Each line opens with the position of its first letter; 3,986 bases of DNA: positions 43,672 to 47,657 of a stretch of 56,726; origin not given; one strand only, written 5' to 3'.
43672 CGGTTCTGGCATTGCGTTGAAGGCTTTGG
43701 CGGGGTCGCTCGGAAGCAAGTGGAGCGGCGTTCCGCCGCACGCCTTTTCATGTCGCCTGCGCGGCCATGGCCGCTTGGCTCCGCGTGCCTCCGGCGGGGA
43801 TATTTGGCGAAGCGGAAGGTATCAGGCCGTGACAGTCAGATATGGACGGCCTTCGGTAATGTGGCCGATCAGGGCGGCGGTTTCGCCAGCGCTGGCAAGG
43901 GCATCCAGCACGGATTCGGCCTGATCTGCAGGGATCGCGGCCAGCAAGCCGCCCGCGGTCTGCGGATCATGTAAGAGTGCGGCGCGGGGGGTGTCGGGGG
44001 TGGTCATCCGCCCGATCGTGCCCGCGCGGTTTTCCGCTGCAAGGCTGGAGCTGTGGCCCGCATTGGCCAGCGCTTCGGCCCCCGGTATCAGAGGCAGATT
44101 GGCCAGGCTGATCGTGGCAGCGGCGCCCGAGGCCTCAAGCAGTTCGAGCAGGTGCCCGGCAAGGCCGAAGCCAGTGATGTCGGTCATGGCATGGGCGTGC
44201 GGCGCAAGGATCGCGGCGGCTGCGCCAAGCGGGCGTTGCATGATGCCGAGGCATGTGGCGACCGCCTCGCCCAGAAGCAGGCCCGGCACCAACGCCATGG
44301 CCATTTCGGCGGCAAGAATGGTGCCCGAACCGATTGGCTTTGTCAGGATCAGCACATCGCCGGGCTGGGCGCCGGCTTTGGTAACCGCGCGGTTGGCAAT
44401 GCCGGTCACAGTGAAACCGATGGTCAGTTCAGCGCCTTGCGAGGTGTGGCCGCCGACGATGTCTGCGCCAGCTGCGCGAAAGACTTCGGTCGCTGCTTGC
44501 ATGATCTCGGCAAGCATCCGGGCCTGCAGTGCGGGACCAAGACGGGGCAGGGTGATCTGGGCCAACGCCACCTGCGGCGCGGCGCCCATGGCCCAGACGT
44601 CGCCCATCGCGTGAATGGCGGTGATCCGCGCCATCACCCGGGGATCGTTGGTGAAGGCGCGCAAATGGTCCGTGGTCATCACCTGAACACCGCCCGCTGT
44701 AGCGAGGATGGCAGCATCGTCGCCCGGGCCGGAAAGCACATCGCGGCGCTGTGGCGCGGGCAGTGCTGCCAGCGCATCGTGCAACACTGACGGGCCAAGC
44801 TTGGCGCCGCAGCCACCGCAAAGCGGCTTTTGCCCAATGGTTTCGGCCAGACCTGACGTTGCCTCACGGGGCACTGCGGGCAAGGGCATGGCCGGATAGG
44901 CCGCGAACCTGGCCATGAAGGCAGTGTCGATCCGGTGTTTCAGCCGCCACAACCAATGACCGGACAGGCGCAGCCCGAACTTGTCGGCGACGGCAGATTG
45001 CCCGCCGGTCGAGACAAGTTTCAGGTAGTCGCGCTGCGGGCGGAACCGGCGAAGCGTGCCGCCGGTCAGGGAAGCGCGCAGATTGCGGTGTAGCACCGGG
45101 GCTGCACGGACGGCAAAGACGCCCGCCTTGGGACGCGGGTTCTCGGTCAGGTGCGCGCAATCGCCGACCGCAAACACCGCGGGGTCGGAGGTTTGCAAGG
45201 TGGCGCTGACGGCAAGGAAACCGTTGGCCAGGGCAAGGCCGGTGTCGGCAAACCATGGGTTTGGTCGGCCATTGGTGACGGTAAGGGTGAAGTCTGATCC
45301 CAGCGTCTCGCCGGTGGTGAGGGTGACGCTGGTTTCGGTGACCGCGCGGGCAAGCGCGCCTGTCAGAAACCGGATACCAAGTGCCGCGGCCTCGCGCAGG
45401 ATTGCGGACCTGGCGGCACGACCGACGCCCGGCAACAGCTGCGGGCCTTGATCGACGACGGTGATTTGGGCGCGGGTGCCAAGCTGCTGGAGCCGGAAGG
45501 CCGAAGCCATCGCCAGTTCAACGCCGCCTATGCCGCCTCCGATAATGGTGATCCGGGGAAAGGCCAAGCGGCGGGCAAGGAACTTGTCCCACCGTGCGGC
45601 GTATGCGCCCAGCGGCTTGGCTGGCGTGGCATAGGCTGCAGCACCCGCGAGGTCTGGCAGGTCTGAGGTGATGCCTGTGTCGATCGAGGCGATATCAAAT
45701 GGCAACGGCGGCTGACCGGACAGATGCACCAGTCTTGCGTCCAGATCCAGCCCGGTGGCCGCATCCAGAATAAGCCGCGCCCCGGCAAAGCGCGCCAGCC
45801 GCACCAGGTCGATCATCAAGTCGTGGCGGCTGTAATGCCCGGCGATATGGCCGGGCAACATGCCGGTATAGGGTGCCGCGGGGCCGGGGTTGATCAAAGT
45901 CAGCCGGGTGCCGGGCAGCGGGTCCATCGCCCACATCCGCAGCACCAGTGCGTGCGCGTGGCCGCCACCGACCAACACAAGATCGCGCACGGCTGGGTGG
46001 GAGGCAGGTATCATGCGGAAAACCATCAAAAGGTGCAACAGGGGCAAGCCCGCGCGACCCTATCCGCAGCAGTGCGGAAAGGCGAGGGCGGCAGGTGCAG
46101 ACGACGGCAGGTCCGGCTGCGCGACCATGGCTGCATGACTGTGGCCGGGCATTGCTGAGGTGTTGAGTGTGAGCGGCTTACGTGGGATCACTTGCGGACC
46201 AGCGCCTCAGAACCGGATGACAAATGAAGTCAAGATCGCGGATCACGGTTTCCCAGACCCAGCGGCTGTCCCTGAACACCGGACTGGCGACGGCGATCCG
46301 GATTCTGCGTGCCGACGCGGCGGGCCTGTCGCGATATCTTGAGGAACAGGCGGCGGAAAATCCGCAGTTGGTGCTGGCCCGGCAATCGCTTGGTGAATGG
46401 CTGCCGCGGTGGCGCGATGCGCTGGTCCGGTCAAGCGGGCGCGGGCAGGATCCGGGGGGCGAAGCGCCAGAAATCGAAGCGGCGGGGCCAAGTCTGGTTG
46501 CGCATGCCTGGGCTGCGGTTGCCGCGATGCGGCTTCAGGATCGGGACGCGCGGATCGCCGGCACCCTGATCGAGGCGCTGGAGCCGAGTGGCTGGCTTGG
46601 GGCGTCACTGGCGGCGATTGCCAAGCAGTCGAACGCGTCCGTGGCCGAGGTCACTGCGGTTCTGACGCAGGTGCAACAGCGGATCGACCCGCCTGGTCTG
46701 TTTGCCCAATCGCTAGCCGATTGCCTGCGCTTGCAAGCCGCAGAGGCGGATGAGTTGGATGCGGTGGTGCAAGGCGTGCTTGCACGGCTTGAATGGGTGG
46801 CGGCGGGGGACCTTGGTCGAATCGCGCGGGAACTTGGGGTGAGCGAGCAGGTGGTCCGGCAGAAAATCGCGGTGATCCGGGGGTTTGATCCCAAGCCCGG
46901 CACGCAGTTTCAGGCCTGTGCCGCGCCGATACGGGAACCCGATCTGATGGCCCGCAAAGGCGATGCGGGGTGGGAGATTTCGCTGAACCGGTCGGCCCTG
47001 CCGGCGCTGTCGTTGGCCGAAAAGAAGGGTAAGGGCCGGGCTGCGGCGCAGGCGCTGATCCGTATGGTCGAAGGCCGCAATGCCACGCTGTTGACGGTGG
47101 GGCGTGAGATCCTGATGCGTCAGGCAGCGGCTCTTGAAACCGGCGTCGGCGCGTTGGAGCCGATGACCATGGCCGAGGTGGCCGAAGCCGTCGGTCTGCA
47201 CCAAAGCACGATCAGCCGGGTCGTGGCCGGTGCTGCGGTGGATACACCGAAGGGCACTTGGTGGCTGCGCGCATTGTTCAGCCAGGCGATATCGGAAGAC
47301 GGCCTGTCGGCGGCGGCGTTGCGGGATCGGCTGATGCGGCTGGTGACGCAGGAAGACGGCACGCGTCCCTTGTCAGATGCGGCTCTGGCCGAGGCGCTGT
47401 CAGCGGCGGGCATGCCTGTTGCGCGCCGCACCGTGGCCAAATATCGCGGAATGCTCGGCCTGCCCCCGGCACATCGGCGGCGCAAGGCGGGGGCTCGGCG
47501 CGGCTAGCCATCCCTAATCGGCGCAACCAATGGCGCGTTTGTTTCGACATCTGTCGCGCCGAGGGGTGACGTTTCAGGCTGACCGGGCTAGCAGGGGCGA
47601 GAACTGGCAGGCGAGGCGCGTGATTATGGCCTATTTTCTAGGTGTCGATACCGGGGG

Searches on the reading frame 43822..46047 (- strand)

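Call 46: search_protein_families(library=pfam, proteins=[window:43822-46047:-], max_evalue=0.001)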
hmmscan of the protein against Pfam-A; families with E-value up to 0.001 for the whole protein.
window:43822-46047:- (741 aa): 4 families
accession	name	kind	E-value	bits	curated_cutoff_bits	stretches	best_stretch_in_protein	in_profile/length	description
PF07992.20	Pyr_redox_2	-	6.8e-25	88.5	26.1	1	22-307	2-282/291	Pyridine nucleotide-disulphide oxidoreductase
PF02769.27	AIRS_C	-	1.7e-19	71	23.1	1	561-734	1-149/156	AIR synthase related protein, C-terminal domain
PF00586.29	AIRS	-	5.7e-17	62.6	24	1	442-551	1-112/112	AIR synthase related protein, N-terminal domain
PF00070.33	Pyr_redox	-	1.5e-08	35.4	22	1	165-241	1-71/82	Pyridine nucleotide-disulphide oxidoreductase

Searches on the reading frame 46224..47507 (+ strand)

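Call 46: search_protein_families(library=pfam, proteins=[window:46224-47507:+], max_evalue=0.001)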
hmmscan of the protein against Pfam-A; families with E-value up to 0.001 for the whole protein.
window:46224-47507:+ (427 aa): 6 families
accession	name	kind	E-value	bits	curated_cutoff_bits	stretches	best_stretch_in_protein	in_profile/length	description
PF04552.19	Sigma54_DBD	-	5.9e-48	163.1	22.8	1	273-421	9-160/160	Sigma-54, DNA binding domain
PF04963.19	Sigma54_CBD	-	3e-36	125.3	22.9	1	85-265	6-182/185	Sigma-54 factor, core binding domain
PF00309.25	Sigma54_AID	-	1.8e-07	31.3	23.8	1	7-49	2-44/46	Sigma-54 factor, Activator interacting domain (AID)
PF04545.22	Sigma70_r4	-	0.00015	21.6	24.1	0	311-333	18-40/50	Sigma-70, region 4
PF01381.28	HTH_3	-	0.00044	20.7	23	0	314-336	10-32/55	Helix-turn-helix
PF13936.12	HTH_38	-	0.00088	19.4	27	0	315-334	22-41/44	Helix-turn-helix domain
